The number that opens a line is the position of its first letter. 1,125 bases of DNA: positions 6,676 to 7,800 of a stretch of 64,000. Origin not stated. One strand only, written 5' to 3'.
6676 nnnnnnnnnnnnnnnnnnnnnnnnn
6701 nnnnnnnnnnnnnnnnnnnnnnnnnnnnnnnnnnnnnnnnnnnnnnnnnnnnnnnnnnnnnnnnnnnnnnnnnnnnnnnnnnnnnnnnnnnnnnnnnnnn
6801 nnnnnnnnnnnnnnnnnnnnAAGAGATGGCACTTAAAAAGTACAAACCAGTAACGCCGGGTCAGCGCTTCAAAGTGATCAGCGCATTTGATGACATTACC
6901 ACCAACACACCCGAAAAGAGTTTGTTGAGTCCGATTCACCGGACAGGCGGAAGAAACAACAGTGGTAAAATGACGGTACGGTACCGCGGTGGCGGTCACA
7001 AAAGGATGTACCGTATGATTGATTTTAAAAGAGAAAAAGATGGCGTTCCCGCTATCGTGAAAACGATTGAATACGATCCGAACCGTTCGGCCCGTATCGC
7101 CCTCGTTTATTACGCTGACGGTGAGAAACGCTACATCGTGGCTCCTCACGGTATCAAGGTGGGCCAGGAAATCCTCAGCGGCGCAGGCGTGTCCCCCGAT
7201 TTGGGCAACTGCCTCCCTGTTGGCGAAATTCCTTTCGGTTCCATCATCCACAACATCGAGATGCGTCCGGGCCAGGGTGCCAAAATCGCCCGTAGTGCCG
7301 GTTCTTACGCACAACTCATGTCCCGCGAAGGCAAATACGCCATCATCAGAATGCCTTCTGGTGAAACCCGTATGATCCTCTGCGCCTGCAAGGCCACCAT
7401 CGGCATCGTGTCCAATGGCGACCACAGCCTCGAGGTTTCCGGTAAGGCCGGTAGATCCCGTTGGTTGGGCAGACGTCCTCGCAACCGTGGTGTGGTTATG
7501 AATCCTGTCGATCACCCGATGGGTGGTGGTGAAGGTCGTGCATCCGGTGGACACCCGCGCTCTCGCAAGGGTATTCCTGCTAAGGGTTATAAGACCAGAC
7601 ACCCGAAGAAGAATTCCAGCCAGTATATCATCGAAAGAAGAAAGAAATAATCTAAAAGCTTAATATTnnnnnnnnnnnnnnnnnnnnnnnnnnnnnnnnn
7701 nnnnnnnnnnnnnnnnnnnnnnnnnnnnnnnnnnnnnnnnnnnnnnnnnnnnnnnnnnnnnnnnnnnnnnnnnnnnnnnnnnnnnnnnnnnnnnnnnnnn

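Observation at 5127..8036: Autonomous rplC-rplD-rplW-rplB-rpsS unit cut out of the S10 operon context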

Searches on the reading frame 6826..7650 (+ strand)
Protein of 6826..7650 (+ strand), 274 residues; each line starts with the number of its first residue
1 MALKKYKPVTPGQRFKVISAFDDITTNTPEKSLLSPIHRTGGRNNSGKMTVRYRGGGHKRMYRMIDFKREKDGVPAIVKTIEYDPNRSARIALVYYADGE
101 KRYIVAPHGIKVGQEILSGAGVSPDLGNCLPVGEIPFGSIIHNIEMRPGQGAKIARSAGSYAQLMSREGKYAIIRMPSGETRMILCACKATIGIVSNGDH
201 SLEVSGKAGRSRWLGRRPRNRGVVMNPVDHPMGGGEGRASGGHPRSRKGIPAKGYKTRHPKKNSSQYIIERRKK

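Call 7: search_protein_families(library=ncbifam, proteins=[window:6826-7650:+])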
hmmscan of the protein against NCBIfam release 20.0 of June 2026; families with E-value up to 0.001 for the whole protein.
window:6826-7650:+ (274 aa): 2 families
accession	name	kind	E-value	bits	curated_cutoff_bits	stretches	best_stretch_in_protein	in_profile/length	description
TIGR01171.1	rplB_bact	equivalog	6.4e-120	399.7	174.5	1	3-274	1-275/275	50S ribosomal protein L2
NF007180.0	PRK09612.1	equivalog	8.3e-45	153.2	265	1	44-245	8-214/238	50S ribosomal protein L2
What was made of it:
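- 6826..7650 (+): rplB (uL2), 274 aa. TIGR01171 equivalog, 399.7 bits against a cut-off of 174.5 (call 7).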

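Call 8: search_protein_families(library=pfam, proteins=[window:6826-7650:+])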
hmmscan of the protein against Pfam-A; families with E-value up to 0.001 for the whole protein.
window:6826-7650:+ (274 aa): 2 families
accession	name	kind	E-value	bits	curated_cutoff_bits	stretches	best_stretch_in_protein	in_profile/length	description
PF03947.24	Ribosomal_L2_C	-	3.2e-53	179.6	33.7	1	126-249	2-126/126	Ribosomal Proteins L2, C-terminal domain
PF00181.30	Ribosomal_L2_N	-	9e-37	125.4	23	1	42-118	1-77/77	Ribosomal Proteins L2, RNA binding N-terminal domain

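Call 9: find_encoding_contigs(protein=window:6826-7650:+, flank=10000, max_places=10)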
Protein window:6826-7650:+ (274 aa): 5 contigs read that carry it; 4 places shown.
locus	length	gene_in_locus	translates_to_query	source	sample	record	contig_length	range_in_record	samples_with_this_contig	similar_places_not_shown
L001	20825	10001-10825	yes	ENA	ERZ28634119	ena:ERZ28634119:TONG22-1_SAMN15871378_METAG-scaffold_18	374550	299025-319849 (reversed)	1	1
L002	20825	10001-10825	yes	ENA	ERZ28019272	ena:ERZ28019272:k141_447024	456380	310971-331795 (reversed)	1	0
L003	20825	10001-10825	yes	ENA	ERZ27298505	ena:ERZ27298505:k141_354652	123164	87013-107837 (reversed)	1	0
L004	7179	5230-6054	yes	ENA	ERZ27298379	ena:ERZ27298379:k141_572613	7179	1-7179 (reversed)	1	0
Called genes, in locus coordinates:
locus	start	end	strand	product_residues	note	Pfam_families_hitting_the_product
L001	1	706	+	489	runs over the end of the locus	PF00501:AMP-binding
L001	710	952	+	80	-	PF00550:PP-binding (weak)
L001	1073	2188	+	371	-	PF00583:Acetyltransf_1 (faint)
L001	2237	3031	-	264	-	PF00106:adh_short, PF01370:Epimerase, PF08659:KR, PF13561:adh_short_C2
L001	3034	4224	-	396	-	PF00155:Aminotran_1_2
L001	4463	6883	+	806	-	PF03176:MMPL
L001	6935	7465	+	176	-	PF03548:LolA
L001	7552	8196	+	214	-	PF13189:Cytidylate_kin2, PF02224:Cytidylate_kin (weak)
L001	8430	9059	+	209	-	PF00297:Ribosomal_L3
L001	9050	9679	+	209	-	PF00573:Ribosomal_L4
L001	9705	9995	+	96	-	PF00276:Ribosomal_L23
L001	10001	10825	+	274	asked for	PF00181:Ribosomal_L2_N, PF03947:Ribosomal_L2_C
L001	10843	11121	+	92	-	PF00203:Ribosomal_S19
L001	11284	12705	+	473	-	PF03062:MBOAT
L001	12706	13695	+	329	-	-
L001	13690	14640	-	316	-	PF00781:DAGK_cat, PF19279:YegS_C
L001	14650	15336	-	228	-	PF22935:RM44_endonuclase (weak), PF14622:Ribonucleas_3_3, PF00636:Ribonuclease_3, PF00035:dsrm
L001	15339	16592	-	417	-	PF00109:ketoacyl-synt, PF02801:Ketoacyl-synt_C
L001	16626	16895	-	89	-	PF00550:PP-binding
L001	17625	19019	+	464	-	PF21799:MurD-like_N (weak), PF08245:Mur_ligase_M, PF02875:Mur_ligase_C (weak)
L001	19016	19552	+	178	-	PF00085:Thioredoxin, PF13098:Thioredoxin_2, PF13728:TraF (weak), PF04756:OST3_OST6 (weak)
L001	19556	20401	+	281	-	-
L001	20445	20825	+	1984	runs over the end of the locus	PF13620:CarboxypepD_reg (faint), PF01835:MG2, PF00207:A2M, PF17973:bMG10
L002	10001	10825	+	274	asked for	PF00181:Ribosomal_L2_N, PF03947:Ribosomal_L2_C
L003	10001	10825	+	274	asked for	PF00181:Ribosomal_L2_N, PF03947:Ribosomal_L2_C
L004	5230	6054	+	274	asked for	PF00181:Ribosomal_L2_N, PF03947:Ribosomal_L2_C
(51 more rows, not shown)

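Call 10: find_homologous_proteins(query=window:6826-7650:+)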
Query window:6826-7650:+ (274 aa): 8000 proteins with E <= 0.001 among 8000 candidates; the best 120 are listed.
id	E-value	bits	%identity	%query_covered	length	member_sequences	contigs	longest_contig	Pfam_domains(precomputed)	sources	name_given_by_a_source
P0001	6.3e-173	592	-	-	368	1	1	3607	PF00181.31,PF03947.25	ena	-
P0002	1.8e-170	584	94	100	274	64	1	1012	PF00181.31,PF03947.25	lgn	-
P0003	2.7e-167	573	-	-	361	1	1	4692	PF00181.31,PF03947.25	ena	-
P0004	5.1e-167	572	92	100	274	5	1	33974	PF00181.31,PF03947.25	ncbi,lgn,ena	-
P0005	3.6e-165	566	90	100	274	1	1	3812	PF00181.31,PF03947.25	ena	-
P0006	8.0e-165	565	89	100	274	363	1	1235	PF00181.31,PF03947.25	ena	-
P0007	2.8e-161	554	87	100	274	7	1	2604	PF00181.31,PF03947.25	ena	-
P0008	1.1e-159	548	88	100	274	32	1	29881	PF00181.31,PF03947.25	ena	-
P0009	2.9e-159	547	86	100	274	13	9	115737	PF00181.31,PF03947.25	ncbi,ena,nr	ncbi:MAG: 50S ribosomal protein L2 [Bacteroidales bacterium]|nr:50S ribosomal protein L2 [Bacteroida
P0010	1.3e-158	545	86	100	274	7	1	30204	PF00181.31,PF03947.25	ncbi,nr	ncbi:50S ribosomal protein L2 [Bacteroidales bacterium OttesenSCG-928-B11]|nr:50S ribosomal protein 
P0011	1.9e-158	544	85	100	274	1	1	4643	PF00181.31,PF03947.25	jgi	jgi:large subunit ribosomal protein L2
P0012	2.3e-158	544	85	100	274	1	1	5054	PF00181.31,PF03947.25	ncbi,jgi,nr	ncbi:MAG: 50S ribosomal protein L2 [Bacteroidales bacterium]|jgi:large subunit ribosomal protein L2|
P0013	1.3e-157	542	84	100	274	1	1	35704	PF00181.31,PF03947.25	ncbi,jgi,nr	ncbi:MAG: 50S ribosomal protein L2 [Bacteroidales bacterium]|jgi:large subunit ribosomal protein L2|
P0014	2.5e-157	541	88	100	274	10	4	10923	PF00181.31,PF03947.25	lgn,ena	-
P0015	3.9e-157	540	86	100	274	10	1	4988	PF00181.31,PF03947.25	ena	-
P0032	7.8e-155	532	85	100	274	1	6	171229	PF00181.31,PF03947.25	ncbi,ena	-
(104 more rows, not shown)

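Call 11: find_related_loci(query=window:6826-7650:+, collection=genome_contigs, flank=10000)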
Query window:6826-7650:+ (274 aa) in genome_contigs; peptide patterns used: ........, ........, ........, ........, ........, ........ (x = any residue, [..] = any of these).
600 stretches matched a pattern (row limit reached: there are more); 597 encode a relative of the query (tblastn E <= 1e-3); the best 80 are kept; 80 distinct loci.
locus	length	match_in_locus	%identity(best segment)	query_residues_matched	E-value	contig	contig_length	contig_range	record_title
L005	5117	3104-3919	86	1-272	4e-154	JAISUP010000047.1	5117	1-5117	MAG: Bacteroidales bacterium isolate Md513_bin82 k119_421368, whole genome shotgun sequence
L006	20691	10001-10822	84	1-274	9e-149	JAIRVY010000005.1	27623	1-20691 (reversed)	MAG: Bacteroidales bacterium isolate Fux382_bin47 k119_683513, whole genome shotgun sequence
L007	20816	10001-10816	83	1-272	4e-147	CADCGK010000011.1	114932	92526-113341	MAG: uncultured Bacteroidia bacterium isolate RUG14627 genome assembly, contig: RUG14627_asm_11, whole genome shotgun se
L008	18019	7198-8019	82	1-274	4e-147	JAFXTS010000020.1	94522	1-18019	MAG: Bacteroidales bacterium isolate RGIG6737 Sheep_Rumen-2__c2323, whole genome shotgun sequence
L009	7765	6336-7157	80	1-274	1e-142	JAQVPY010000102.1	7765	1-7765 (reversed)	MAG: Bacteroidales bacterium isolate STF1_214 NODE_32950_length_7765_cov_3.078031_Sandtown_F1, whole genome shotgun sequ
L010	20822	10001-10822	77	1-274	2e-142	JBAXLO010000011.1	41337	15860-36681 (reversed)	MAG: Bacteroidota bacterium isolate ELA429 MAG429_11, whole genome shotgun sequence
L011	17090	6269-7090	79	1-274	1e-141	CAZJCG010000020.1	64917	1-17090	MAG TPA_asm: uncultured Lentimicrobiaceae bacterium isolate SRP167436_co1_356 genome assembly, contig: NODE_479_length_6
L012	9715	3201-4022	78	1-274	1e-140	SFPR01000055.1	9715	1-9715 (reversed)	MAG: Bacteroidales bacterium isolate W3P37.035 Contig2842, whole genome shotgun sequence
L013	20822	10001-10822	79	1-274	2e-140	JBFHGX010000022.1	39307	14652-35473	MAG: Bacteroidales bacterium isolate Mix_sand07.2021.05.G.166 k141_1912671_length_39307_cov_46.0185, whole genome shotgu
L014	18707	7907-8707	79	1-267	3e-140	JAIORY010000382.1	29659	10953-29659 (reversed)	MAG: Bacteroidales bacterium isolate SMBSF30 20075_Bin_4_contigs_1_c_000000000097, whole genome shotgun sequence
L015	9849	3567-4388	77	1-274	3e-139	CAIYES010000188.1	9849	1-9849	MAG: uncultured Bacteroidales bacterium isolate Kiruna2_bin-1621 genome assembly, contig: bin-1621:188/574, whole genome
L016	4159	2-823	79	1-274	2e-142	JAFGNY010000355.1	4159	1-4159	MAG: Bacteroidales bacterium isolate Zod_Metabat.574 k87_11080732, whole genome shotgun sequence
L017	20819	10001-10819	77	1-273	1e-138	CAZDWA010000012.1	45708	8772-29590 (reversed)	MAG TPA_asm: uncultured Lentimicrobiaceae bacterium isolate SRP294416_co3_794 genome assembly, contig: NODE_750_length_4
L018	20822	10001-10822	78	1-274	7e-139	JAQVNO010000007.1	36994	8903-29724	MAG: Bacteroidales bacterium isolate STF1_159 NODE_2278_length_36994_cov_3.654352_Sandtown_F1, whole genome shotgun sequ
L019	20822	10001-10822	78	1-274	2e-138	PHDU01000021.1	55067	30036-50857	MAG: Bacteroidetes bacterium HGW-Bacteroidetes-1 bjp_ig2103_scaffold_352, whole genome shotgun sequence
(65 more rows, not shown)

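Call 20: find_encoding_contigs(protein=P0004, flank=10000, max_places=10)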
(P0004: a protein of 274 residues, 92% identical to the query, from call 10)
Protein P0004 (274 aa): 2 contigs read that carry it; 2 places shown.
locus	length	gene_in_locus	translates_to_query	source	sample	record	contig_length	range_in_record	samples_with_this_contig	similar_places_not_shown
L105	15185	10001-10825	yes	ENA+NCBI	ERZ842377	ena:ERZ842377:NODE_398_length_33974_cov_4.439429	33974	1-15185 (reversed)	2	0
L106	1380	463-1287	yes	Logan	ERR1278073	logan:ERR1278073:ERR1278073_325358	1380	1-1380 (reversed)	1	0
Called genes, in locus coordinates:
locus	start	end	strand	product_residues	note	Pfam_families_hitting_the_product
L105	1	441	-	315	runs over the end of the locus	PF00696:AA_kinase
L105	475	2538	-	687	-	PF05649:Peptidase_M13_N, PF01431:Peptidase_M13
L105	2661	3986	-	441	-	PF02321:OEP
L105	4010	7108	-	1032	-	PF00873:ACR_tran, PF02355:SecD_SecF_C (weak)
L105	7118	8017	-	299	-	PF00364:Biotin_lipoyl (faint), PF25917:BSH_RND, PF25919:BSH_CusB, PF25973:BSH_CzcB, PF25954:Beta-barrel_RND_2, PF25967:RND-MFP_C, PF25989:YknX_C (weak)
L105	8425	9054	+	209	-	PF00297:Ribosomal_L3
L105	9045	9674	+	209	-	PF00573:Ribosomal_L4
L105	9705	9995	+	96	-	PF00276:Ribosomal_L23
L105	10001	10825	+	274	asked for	PF00181:Ribosomal_L2_N, PF03947:Ribosomal_L2_C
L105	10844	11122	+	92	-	PF00203:Ribosomal_S19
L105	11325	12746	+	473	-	PF03062:MBOAT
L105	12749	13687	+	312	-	-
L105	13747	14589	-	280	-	PF10677:DUF2490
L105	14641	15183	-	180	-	?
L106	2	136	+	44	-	?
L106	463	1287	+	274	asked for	PF00181:Ribosomal_L2_N, PF03947:Ribosomal_L2_C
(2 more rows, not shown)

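Call 21: find_encoding_contigs(protein=P0032, flank=6000, max_places=8)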
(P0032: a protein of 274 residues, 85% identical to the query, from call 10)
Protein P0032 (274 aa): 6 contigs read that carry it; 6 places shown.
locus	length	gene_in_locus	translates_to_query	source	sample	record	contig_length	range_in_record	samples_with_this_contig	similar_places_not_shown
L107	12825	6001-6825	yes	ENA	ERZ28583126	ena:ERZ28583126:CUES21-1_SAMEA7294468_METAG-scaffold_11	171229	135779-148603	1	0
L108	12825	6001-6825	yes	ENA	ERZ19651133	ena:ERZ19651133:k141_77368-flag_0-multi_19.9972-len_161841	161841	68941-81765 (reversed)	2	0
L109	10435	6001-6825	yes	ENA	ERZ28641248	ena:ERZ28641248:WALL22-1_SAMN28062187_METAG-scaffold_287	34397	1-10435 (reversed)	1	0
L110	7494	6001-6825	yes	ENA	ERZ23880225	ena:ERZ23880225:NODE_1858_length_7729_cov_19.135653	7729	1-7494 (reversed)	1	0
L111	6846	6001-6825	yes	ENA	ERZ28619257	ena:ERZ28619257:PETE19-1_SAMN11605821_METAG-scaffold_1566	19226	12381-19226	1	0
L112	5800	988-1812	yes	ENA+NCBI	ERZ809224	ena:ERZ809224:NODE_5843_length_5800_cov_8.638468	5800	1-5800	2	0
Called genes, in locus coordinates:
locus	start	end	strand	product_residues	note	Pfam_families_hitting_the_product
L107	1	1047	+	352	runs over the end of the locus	PF01210:NAD_Gly3P_dh_N, PF07479:NAD_Gly3P_dh_C, PF20618:GPD_NAD_C_bact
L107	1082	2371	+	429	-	PF03721:UDPG_MGDP_dh_N, PF00984:UDPG_MGDP_dh, PF03720:UDPG_MGDP_dh_C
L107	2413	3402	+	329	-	PF01408:GFO_IDH_MocA, PF02894:GFO_IDH_MocA_C, PF22725:GFO_IDH_MocA_C3 (weak)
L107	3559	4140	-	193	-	PF03729:DUF308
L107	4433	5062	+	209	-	PF00297:Ribosomal_L3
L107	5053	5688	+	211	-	PF00573:Ribosomal_L4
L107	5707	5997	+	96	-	PF00276:Ribosomal_L23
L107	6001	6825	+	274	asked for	PF00181:Ribosomal_L2_N, PF03947:Ribosomal_L2_C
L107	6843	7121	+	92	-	PF00203:Ribosomal_S19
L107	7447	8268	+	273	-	PF02548:Pantoate_transf, PF13714:PEP_mutase (weak)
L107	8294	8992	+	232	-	PF00849:PseudoU_synth_2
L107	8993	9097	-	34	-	-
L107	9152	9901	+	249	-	PF18962:Por_Secre_tail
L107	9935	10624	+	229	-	PF14093:DUF4271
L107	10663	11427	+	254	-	PF02602:HEM4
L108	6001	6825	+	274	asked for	PF00181:Ribosomal_L2_N, PF03947:Ribosomal_L2_C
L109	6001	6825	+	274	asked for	PF00181:Ribosomal_L2_N, PF03947:Ribosomal_L2_C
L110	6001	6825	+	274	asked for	PF00181:Ribosomal_L2_N, PF03947:Ribosomal_L2_C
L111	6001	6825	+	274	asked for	PF00181:Ribosomal_L2_N, PF03947:Ribosomal_L2_C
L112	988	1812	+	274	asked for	PF00181:Ribosomal_L2_N, PF03947:Ribosomal_L2_C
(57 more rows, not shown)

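Call 22: find_encoding_contigs(protein=P0009, flank=6000, max_places=8)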
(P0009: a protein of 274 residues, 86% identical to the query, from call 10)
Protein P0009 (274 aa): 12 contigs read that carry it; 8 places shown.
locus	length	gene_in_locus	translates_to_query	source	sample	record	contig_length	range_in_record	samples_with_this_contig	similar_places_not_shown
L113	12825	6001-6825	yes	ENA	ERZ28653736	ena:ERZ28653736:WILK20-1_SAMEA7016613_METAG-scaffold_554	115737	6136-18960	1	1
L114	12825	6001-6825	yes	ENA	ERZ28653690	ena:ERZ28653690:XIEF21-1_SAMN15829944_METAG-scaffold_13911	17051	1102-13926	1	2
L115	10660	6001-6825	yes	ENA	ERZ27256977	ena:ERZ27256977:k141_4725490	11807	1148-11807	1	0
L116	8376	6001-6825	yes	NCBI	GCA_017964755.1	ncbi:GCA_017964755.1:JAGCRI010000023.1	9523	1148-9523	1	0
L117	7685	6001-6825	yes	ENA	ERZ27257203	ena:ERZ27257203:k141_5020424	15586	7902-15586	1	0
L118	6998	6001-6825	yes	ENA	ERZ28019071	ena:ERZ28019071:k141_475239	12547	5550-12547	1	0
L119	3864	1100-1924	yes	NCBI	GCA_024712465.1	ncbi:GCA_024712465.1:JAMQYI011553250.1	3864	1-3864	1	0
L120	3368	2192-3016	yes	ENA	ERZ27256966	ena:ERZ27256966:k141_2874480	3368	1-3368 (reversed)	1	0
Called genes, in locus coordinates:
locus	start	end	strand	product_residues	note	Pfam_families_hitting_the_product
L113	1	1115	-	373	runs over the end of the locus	PF13458:Peripla_BP_6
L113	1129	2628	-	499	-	PF01464:SLT, PF01476:LysM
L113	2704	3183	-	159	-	PF01476:LysM (weak)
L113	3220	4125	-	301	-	PF01745:IPT (weak), PF01715:IPPT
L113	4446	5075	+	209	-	PF00297:Ribosomal_L3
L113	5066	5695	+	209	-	PF00573:Ribosomal_L4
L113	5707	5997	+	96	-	PF00276:Ribosomal_L23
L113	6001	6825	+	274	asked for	PF00181:Ribosomal_L2_N, PF03947:Ribosomal_L2_C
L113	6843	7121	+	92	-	PF00203:Ribosomal_S19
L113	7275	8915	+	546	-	PF00245:Alk_phosphatase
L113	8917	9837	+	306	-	PF02445:NadA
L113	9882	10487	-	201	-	-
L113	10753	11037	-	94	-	PF01381:HTH_3 (weak), PF13443:HTH_26 (weak)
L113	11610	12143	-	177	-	PF14253:AbiH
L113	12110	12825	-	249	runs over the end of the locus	PF14253:AbiH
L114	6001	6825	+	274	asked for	PF00181:Ribosomal_L2_N, PF03947:Ribosomal_L2_C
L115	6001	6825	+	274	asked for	PF00181:Ribosomal_L2_N, PF03947:Ribosomal_L2_C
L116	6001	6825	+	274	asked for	PF00181:Ribosomal_L2_N, PF03947:Ribosomal_L2_C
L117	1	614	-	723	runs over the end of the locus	PF13623:SurA_N_2, PF13624:SurA_N_3, PF13145:Rotamase_2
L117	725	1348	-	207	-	PF01648:ACPS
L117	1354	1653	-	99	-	PF02482:Ribosomal_S30AE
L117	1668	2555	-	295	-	PF02899:Phage_int_SAM_1, PF13495:Phage_int_SAM_4 (faint), PF00589:Phage_integrase, PF22823:MrpR_C_cat (weak)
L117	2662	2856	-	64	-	PF01165:Ribosomal_S21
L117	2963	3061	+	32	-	-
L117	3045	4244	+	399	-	PF07690:MFS_1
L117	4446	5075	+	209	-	PF00297:Ribosomal_L3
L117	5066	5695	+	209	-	PF00573:Ribosomal_L4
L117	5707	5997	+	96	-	PF00276:Ribosomal_L23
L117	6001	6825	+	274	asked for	PF00181:Ribosomal_L2_N, PF03947:Ribosomal_L2_C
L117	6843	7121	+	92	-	PF00203:Ribosomal_S19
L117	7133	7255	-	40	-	-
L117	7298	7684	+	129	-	?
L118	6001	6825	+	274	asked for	PF00181:Ribosomal_L2_N, PF03947:Ribosomal_L2_C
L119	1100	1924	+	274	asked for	PF00181:Ribosomal_L2_N, PF03947:Ribosomal_L2_C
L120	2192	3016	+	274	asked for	PF00181:Ribosomal_L2_N, PF03947:Ribosomal_L2_C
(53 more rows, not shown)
